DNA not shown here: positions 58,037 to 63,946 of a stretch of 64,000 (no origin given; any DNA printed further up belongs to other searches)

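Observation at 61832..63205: Eukaryote-style annexin repeat tetrad inside a bacterial protein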

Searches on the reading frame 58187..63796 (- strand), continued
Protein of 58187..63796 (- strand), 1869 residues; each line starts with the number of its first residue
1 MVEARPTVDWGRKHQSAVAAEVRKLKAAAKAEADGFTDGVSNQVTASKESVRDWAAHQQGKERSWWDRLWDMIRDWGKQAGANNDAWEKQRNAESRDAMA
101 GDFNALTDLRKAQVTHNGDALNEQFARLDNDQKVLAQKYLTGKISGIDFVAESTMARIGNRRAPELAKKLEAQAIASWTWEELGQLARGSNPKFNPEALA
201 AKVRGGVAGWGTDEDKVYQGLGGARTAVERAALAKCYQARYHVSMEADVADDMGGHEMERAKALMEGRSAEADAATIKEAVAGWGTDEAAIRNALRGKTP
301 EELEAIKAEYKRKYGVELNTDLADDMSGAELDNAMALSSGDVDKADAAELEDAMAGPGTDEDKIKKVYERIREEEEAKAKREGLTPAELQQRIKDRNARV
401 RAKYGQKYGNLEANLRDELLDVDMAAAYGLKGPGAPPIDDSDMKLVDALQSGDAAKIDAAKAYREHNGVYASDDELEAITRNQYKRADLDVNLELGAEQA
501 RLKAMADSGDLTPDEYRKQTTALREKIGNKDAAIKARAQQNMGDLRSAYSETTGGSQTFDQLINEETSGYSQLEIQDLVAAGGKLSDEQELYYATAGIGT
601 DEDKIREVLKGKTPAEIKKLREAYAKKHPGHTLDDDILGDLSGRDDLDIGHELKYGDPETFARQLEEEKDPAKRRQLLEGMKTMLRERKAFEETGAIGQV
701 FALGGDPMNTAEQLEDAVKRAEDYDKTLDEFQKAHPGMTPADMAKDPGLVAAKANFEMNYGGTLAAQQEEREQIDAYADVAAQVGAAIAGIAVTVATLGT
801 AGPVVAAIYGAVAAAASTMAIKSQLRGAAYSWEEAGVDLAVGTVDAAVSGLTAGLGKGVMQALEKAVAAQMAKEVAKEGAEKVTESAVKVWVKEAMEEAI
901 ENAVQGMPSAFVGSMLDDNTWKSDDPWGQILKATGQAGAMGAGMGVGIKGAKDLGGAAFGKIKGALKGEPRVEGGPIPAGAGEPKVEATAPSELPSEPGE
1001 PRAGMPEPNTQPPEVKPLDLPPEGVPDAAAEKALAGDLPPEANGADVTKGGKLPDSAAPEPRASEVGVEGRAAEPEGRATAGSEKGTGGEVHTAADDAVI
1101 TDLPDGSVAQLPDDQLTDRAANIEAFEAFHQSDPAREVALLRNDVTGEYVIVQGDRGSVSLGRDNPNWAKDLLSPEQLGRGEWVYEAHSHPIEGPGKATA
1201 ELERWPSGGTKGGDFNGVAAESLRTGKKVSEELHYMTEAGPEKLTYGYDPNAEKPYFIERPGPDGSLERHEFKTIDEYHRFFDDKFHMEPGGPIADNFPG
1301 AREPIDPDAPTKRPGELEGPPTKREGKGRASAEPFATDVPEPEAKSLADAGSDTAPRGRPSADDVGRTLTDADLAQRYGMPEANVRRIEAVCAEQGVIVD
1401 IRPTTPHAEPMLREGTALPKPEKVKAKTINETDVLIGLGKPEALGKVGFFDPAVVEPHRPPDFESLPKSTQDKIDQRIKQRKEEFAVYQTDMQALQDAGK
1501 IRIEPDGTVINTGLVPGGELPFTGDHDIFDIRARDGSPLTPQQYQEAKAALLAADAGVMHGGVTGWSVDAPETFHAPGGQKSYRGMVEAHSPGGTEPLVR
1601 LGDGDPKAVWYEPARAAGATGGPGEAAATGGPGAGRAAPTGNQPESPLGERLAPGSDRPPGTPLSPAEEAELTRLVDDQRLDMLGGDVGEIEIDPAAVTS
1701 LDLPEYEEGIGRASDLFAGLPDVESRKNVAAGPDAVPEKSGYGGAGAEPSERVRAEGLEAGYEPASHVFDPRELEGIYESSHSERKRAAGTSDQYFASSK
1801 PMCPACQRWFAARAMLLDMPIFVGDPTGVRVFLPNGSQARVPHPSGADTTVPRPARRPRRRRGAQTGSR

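Call 13: find_encoding_contigs(protein=P0003, flank=10000, max_places=3)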
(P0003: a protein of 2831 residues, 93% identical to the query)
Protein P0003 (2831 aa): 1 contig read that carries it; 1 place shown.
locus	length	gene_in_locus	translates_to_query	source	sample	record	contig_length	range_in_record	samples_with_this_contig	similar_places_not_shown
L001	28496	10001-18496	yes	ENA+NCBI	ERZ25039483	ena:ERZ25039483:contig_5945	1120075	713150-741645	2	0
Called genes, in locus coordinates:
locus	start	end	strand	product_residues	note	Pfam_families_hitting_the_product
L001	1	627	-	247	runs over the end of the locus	PF19266:CIS_tube, PF01476:LysM (weak)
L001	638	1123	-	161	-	PF06841:Phage_T4_gp19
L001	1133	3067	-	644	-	-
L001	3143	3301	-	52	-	PF20546:DUF6760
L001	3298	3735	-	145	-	-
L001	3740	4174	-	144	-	PF06841:Phage_T4_gp19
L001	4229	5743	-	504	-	PF04984:Phage_sheath_1, PF17482:Phage_sheath_1C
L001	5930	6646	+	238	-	PF14065:Pvc16_N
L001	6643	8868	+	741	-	PF22977:WHD, PF00004:AAA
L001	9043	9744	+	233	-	PF13699:eCIS_core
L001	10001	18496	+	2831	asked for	PF00191:Annexin, PF14412:AHH (weak)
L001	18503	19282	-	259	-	PF28040:DUF8367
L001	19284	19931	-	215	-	PF00196:GerE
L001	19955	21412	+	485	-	-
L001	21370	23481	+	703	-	PF07676:PD40 (faint), PF26549:Tricorn_N (faint)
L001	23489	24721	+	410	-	PF12773:DZR (faint), PF13240:Zn_Ribbon_1 (faint), PF13248:Zn_ribbon_3 (faint), PF24463:DUF7577 (faint), PF00754:F5_F8_type_C (weak), PF25302:NADase_transloc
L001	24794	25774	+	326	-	-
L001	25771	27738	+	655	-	-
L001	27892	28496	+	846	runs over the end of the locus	PF08447:PAS_3, PF08448:PAS_4, PF13426:PAS_9, PF00989:PAS, PF08448:PAS_4, PF13188:PAS_8, PF00989:PAS, PF08448:PAS_4, +5 more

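Call 19: search_solved_structures(query=window:58187-63796:-, max_evalue=0.01, show_alignments=2)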
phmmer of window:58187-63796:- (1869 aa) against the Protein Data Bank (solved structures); distinct sequences matched with E-value up to 0.01: 77 (the best 60 are shown).
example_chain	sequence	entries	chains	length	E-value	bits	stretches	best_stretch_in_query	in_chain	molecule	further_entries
1avc_A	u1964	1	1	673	1.7e-28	101.9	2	192-344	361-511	ANNEXIN VI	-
1m9i_A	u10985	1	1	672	1.4e-26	95.6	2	187-342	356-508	Annexin VI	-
2h0l_A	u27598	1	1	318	8.5e-19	69.7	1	194-344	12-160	Annexin A5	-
1bcz_A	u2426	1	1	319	2.8e-18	68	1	194-338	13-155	ANNEXIN V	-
1n42_A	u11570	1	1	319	2.9e-18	68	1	194-344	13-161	Annexin V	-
2h0m_A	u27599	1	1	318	3.1e-18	67.8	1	195-337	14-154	Annexin A5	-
1bcw_A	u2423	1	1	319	4e-18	67.5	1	194-338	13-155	ANNEXIN V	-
1g5n_A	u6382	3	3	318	5.9e-18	66.9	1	194-338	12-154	ANNEXIN V | Annexin A5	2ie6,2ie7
1a8a_A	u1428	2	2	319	6e-18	66.9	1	194-338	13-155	ANNEXIN V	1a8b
1n41_A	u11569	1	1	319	6.1e-18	66.9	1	194-338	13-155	annexin V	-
1bcy_A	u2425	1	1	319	6.7e-18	66.7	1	194-338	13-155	ANNEXIN V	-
2h0k_A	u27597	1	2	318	7.3e-18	66.6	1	194-338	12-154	Annexin A5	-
2ran_A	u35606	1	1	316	9.9e-18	66.2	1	194-338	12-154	ANNEXIN V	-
1n44_A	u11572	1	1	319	1.5e-17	65.6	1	267-329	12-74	Annexin V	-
1bc3_A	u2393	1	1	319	3.6e-17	64.3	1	194-337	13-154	ANNEXIN V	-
7jtu_A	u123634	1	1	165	2.2e-14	55.1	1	1702-1839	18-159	SsdA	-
9c63_A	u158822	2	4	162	3.2e-14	54.5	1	1702-1839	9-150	SsdA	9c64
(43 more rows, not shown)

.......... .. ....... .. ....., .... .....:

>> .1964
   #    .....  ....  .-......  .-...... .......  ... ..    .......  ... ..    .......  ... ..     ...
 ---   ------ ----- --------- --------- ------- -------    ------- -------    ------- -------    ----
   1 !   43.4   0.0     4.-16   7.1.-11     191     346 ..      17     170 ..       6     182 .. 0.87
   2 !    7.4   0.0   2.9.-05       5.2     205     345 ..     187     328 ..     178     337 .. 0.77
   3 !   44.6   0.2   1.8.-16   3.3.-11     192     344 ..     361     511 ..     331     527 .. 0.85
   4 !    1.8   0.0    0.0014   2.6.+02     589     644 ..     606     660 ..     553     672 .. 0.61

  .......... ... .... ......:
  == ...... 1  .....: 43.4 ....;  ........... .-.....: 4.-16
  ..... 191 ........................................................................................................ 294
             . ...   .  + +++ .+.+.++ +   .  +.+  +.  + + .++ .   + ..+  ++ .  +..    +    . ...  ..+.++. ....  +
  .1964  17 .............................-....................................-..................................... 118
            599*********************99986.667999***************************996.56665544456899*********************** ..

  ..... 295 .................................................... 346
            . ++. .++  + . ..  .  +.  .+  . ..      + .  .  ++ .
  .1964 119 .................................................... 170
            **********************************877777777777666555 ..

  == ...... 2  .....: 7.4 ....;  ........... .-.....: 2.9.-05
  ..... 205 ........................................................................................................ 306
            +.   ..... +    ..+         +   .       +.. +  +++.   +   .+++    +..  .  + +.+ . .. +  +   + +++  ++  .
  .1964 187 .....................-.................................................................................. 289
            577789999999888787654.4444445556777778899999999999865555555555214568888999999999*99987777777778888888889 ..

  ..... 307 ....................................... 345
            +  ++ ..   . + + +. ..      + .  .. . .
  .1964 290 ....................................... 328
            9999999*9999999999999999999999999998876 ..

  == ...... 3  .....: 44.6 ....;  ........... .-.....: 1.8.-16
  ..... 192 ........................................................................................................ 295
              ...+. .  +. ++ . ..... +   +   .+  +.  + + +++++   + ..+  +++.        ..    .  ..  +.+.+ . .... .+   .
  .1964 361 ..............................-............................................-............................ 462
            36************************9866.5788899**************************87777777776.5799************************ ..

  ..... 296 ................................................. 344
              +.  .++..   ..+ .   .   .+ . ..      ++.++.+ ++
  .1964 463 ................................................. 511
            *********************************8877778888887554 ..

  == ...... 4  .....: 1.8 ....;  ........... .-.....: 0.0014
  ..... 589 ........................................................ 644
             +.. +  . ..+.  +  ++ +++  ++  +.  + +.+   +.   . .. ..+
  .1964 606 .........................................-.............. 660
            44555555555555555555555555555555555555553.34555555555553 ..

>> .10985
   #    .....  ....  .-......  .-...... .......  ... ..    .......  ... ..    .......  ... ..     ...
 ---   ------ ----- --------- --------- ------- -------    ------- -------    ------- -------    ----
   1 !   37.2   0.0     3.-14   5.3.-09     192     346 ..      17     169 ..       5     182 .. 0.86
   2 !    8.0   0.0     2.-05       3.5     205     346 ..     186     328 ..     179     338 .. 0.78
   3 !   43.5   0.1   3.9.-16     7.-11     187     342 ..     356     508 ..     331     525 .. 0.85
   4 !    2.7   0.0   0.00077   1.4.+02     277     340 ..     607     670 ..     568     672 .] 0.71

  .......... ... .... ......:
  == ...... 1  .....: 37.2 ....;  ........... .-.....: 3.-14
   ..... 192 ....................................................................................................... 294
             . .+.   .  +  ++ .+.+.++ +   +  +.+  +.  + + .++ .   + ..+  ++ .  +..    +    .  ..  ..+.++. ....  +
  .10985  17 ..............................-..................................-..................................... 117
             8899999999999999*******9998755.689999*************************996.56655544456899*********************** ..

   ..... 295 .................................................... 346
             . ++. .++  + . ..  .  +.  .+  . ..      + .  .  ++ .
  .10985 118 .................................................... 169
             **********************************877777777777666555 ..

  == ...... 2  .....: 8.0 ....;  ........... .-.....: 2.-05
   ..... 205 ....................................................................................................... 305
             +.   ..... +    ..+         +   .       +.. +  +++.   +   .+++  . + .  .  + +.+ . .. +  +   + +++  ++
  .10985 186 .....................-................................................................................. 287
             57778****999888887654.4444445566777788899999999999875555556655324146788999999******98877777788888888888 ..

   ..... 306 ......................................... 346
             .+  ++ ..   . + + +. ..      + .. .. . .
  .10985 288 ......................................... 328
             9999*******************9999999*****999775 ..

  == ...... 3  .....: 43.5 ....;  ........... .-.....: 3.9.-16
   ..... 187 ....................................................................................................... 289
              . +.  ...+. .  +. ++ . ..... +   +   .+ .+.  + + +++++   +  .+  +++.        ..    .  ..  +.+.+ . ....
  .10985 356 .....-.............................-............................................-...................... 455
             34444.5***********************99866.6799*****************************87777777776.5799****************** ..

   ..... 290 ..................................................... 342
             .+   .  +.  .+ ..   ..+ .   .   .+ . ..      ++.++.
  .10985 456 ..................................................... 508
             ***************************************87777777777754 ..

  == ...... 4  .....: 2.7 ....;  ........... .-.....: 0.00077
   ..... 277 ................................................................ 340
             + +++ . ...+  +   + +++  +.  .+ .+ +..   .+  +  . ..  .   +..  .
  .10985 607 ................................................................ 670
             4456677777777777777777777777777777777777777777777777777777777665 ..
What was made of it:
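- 62777..62995 (-): Annexin repeat 2 (aa 268-340). GWGT is at aa 283-286 and D325 (62822-62824) lies exactly 38 residues after the Thr. Aligns to annexin VI/A5 repeats (call 19).
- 58280..58693 (-): C-terminal SsdA-like (BaDTF2) cytosine deaminase toxin domain (aa 1702-1839) with HSE...PMCPAC. phmmer against PDB gives 7jtu SsdA at E=2.2e-14 (call 19).
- On SsdA-like (BaDTF2) deaminase toxin: 7jtu and 9c63 SsdA match at E=2.2e-14 over aa 1702-1839 (call 19).
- Closest known: Modular multi-effector toxins. Same: The C-terminus matches the T6SS deaminase toxin SsdA at E=2.2e-14 (call 19).
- Checked: Repeats 1-2 align collinearly with two consecutive animal repeats (call 19).
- Repeats 1-2 are close enough to animal annexins for direct phmmer hits at E=1e-18 to 1e-28 (call 19).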

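Call 24: find_encoding_contigs(protein=P0019, flank=10000, max_places=1)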
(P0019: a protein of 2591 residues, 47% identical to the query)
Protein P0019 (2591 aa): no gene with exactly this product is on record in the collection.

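Call 25: find_encoding_contigs(protein=P0047, flank=10000, max_places=1)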
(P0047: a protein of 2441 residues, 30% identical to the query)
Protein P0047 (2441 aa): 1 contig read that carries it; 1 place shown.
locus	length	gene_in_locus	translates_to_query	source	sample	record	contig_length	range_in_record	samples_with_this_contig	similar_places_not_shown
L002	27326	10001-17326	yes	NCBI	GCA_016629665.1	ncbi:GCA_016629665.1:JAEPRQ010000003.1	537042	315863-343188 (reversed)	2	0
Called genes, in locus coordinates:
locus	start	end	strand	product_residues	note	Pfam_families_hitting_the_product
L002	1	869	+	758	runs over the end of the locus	-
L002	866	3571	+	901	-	PF01436:NHL (faint), PF10076:Phage_Mu_Gp48 (weak), PF09684:Tail_P2_I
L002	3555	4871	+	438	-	-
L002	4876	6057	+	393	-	-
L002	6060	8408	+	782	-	-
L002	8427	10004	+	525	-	-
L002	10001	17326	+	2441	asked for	PF00191:Annexin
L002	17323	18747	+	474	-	-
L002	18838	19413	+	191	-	PF00196:GerE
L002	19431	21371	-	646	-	PF00378:ECH_1, PF16113:ECH_2, PF02737:3HCDH_N, PF00725:3HCDH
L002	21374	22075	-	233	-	PF00005:ABC_tran, PF13304:AAA_21 (weak)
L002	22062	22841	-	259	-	PF00005:ABC_tran, PF12399:BCA_ABC_TP_C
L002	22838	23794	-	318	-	PF02653:BPD_transp_2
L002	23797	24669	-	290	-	PF02653:BPD_transp_2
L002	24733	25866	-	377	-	PF13433:Peripla_BP_5, PF13458:Peripla_BP_6, PF01094:ANF_receptor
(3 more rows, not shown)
